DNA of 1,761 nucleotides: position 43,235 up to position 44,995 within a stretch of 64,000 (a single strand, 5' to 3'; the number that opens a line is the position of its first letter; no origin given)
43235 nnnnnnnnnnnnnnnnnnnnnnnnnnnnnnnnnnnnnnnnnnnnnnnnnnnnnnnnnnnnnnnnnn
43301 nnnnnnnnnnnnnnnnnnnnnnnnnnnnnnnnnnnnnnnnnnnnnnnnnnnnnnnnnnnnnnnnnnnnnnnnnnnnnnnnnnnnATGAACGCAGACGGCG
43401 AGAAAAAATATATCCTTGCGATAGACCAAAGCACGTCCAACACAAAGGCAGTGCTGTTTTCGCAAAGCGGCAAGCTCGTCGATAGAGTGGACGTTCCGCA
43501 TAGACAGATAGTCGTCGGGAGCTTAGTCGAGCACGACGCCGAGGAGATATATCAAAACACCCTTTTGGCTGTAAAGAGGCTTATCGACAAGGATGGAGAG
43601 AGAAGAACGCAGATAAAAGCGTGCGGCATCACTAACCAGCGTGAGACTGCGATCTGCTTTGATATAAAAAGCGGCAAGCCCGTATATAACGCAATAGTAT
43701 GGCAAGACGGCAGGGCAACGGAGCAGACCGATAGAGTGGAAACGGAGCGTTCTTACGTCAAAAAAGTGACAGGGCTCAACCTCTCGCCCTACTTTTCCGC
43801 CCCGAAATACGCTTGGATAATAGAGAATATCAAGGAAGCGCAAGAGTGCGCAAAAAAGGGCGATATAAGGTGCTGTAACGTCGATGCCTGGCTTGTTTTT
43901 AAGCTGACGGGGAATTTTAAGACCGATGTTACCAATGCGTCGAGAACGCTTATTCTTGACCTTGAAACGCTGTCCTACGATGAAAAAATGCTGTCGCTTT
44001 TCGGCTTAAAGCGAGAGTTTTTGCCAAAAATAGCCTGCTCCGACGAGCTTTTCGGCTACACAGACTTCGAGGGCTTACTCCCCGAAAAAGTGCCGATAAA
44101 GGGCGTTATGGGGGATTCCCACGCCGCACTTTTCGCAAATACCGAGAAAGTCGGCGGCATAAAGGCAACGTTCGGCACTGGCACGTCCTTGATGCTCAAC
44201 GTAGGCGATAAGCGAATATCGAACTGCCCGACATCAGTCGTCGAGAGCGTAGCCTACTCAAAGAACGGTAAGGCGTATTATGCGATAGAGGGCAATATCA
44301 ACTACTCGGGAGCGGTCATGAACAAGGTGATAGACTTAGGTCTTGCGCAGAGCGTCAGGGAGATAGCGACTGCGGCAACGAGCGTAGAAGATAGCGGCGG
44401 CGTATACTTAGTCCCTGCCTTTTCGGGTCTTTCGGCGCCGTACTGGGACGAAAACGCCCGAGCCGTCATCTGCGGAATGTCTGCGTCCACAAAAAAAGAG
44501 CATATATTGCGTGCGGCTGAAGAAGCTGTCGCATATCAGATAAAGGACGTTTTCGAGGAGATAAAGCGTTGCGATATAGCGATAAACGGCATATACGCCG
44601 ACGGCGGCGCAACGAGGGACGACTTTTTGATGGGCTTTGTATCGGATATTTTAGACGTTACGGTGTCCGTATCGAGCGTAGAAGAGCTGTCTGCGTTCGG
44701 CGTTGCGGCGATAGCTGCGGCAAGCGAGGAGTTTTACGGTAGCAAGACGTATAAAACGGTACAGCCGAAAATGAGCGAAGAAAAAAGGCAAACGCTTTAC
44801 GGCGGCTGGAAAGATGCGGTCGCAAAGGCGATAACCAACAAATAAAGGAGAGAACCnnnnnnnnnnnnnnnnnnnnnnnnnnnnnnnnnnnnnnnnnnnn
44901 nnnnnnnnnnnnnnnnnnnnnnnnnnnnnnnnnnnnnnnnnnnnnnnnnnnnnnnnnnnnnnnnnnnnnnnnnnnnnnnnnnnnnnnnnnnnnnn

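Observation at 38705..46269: LacI-controlled operon: GH140-like glycosidase, dedicated split transketolase, FGGY kinase and FucI-family isomerase (possible variant route for apiose or another rare pectic sugar)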

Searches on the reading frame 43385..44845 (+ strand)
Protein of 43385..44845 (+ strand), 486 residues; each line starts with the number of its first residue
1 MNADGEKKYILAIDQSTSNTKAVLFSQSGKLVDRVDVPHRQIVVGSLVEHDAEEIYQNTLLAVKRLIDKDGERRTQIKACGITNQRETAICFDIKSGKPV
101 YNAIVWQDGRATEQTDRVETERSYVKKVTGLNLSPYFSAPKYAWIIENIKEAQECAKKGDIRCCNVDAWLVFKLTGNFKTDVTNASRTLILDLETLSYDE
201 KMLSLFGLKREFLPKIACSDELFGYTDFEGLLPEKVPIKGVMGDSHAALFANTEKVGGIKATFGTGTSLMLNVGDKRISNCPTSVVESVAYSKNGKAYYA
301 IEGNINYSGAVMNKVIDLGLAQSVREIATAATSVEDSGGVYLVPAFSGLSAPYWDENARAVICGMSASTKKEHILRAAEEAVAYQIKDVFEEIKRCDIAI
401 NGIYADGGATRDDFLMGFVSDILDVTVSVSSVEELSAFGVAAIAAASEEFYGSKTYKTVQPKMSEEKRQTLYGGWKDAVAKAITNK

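Call 3: search_protein_families(library=pfam, proteins=[window:43385-44845:+])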
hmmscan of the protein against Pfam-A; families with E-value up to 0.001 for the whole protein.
window:43385-44845:+ (486 aa): 2 families
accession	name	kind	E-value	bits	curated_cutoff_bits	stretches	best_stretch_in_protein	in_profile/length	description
PF00370.27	FGGY_N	-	8.6e-53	179.9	28.8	1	9-250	1-244/245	FGGY family of carbohydrate kinases, N-terminal domain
PF02782.22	FGGY_C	-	1.3e-32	113.7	27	1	261-446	3-196/198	FGGY family of carbohydrate kinases, C-terminal domain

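Call 4: search_protein_families(library=ncbifam, proteins=[window:43385-44845:+])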
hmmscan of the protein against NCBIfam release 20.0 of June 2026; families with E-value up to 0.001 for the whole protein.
window:43385-44845:+ (486 aa): 12 families
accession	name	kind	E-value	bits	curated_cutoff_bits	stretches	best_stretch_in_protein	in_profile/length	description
TIGR01311.1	glycerol_kin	equivalog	1.1e-139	465.9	590.35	1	8-482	1-493/496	glycerol kinase GlpK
NF000756.0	PRK00047.1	subfamily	1.1e-132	442.9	498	1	6-483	3-495/502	glycerol kinase GlpK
TIGR01312.1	XylB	equivalog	7.4e-55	186.4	380.25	1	12-465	2-454/481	xylulokinase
TIGR01314.1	gntK_FGGY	equivalog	1.9e-41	142.1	648.55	1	9-444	1-446/505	gluconokinase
NF011601.0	PRK15027.1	equivalog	7e-32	110.4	912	1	11-434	3-421/484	xylulokinase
NF008187.0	PRK10939.1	equivalog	9.1e-23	80.6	528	2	7-225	3-221/521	autoinducer-2 kinase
TIGR01315.1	5C_CHO_kinase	subfamily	3.1e-20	72.4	408.7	2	316-450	354-494/541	FGGY family pentulose kinase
NF003154.0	PRK04123.1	equivalog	2.9e-16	59.3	428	1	334-470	378-512/554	ribulokinase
TIGR02628.1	fuculo_kin_coli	equivalog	7e-15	54.9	470.9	1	10-460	3-449/465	L-fuculokinase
TIGR01234.1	L-ribulokinase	equivalog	1.9e-14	53.4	583.25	1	319-471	357-506/536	ribulokinase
TIGR02627.1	rhamnulo_kin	equivalog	1.4e-08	33.7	527.95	1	80-240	71-226/454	rhamnulokinase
NF007925.0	PRK10640.1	equivalog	2.3e-07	29.6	639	1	76-225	73-219/489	rhamnulokinase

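Call 7: search_solved_structures(query=window:43385-44845:+, max_evalue=1e-20)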
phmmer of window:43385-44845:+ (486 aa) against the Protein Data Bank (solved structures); distinct sequences matched with E-value up to 1e-20: 31.
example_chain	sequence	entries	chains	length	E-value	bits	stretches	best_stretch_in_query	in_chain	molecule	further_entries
3g25_A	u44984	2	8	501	9.2e-104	350.7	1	6-480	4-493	Glycerol kinase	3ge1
2zf5_O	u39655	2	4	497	6.3e-101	341.4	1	7-483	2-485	Glycerol kinase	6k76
6k78_B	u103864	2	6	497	1e-100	340.7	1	7-483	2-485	Glycerol kinase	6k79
6k78_A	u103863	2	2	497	1.4e-100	340.2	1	7-483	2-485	Glycerol kinase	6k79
2dpn_A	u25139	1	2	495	3e-99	335.8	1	9-482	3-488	Glycerol kinase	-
3ezw_A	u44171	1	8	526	7e-97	328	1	6-483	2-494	Glycerol kinase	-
1bu6_O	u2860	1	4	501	1.6e-96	326.9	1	6-483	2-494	PROTEIN (GLYCEROL KINASE)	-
1bo5_O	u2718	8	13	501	2.1e-96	326.5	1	6-483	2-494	PROTEIN (GLYCEROL KINASE) | GLYCEROL KINASE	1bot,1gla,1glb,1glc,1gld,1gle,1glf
1bwf_Y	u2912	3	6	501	2.3e-96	326.4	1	6-483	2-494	GLYCEROL KINASE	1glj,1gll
2d4w_A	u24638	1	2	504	1.2e-95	324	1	9-482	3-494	glycerol kinase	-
3d7e_O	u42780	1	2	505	7.2e-95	321.4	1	6-484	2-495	Glycerol kinase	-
3flc_O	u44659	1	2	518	8.2e-95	321.2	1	5-484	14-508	Glycerol kinase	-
6ude_A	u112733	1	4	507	1e-94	320.9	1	7-453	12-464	Glycerol kinase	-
3h45_X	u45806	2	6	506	1e-94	320.9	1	6-484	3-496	Glycerol kinase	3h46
3h3n_X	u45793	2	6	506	1.1e-94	320.8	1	6-484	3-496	Glycerol kinase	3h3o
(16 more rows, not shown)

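Call 76: find_homologous_proteins(query=window:43385-44845:+, max_evalue=1e-30)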
Query window:43385-44845:+ (486 aa): 8000 proteins with E <= 1e-30 among 8000 candidates; the best 120 are listed.
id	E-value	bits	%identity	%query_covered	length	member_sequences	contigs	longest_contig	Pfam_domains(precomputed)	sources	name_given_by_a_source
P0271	0.0e+0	1080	100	100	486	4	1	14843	PF00370.28,PF02782.23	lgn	-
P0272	1.9e-234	796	72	99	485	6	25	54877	PF00370.28,PF02782.23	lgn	-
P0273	1.1e-225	768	70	99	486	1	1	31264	PF00370.28,PF02782.23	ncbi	-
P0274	7.1e-203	692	63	99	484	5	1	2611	PF00370.28,PF02782.23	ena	-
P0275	5.7e-161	554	55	98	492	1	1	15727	PF00370.28,PF02782.23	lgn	-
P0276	1.6e-156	540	53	98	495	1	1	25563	PF00370.28,PF02782.23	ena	-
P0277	2.5e-155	536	53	98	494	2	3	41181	PF00370.28,PF02782.23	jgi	-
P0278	2.9e-155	535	53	97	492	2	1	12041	PF00370.28,PF02782.23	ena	-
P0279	2.8e-154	532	51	97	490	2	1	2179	PF00370.28,PF02782.23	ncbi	-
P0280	1.8e-152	526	53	96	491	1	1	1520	PF00370.28,PF02782.23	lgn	-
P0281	6.5e-152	524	53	98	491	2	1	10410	PF00370.28,PF02782.23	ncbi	-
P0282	1.6e-151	523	52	97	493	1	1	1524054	PF00370.28,PF02782.23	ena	-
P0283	5.0e-151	521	52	97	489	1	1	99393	PF00370.28,PF02782.23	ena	-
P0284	2.2e-150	519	51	97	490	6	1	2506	PF00370.28,PF02782.23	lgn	-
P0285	2.7e-150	519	51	97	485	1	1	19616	PF00370.28,PF02782.23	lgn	-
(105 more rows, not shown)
